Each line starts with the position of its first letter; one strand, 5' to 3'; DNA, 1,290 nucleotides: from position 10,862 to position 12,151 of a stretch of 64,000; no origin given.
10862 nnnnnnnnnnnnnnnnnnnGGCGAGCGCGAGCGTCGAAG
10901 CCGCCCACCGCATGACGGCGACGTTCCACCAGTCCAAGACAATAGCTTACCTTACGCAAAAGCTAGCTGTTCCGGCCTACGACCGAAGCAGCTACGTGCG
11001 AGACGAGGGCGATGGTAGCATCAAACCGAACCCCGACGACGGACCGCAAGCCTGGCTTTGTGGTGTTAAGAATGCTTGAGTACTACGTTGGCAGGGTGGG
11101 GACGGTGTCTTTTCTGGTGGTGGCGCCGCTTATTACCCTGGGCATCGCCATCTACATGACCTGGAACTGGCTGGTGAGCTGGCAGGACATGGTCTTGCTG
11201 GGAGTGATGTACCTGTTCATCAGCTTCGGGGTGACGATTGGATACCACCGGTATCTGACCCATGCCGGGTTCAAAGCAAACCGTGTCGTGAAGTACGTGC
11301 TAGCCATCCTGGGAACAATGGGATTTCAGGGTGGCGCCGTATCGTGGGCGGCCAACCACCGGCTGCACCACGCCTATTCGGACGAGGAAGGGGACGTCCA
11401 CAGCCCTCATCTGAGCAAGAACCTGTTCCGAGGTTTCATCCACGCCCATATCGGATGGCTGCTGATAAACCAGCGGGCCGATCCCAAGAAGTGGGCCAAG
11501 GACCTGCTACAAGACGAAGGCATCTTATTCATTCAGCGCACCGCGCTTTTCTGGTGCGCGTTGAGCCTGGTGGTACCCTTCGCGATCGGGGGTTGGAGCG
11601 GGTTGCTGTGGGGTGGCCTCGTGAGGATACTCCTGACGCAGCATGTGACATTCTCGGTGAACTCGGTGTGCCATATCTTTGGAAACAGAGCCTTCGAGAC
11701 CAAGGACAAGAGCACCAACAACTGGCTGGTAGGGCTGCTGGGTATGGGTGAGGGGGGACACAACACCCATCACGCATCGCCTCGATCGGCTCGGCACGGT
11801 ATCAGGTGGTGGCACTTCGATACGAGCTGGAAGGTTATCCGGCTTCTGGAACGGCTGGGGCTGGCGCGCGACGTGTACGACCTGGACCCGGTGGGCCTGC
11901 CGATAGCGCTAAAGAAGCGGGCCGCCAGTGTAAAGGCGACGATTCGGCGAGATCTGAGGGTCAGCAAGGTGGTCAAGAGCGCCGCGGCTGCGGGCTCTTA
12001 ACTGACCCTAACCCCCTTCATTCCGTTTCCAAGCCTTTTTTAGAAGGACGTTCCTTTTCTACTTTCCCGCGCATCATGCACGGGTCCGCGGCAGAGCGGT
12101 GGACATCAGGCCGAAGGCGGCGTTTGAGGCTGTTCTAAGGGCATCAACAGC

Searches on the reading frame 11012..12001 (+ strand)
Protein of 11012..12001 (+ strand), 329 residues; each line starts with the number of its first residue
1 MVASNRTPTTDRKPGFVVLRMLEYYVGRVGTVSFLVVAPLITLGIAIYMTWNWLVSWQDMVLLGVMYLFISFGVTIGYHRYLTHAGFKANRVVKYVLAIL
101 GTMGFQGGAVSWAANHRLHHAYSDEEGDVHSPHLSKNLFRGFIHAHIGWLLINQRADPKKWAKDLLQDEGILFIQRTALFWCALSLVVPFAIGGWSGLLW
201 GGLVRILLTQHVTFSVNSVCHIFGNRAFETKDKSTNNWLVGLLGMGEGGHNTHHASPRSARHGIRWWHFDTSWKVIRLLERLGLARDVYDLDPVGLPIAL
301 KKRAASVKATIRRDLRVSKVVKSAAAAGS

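Call 8: search_protein_families(library=pfam, proteins=[window:11012-12001:+], max_evalue=0.00001)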
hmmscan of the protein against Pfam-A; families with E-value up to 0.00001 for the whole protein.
window:11012-12001:+ (329 aa): 1 family
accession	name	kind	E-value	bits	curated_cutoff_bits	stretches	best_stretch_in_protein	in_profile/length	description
PF00487.30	FA_desaturase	-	1.9e-21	77.4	29.7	1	53-277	3-239/253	Fatty acid desaturase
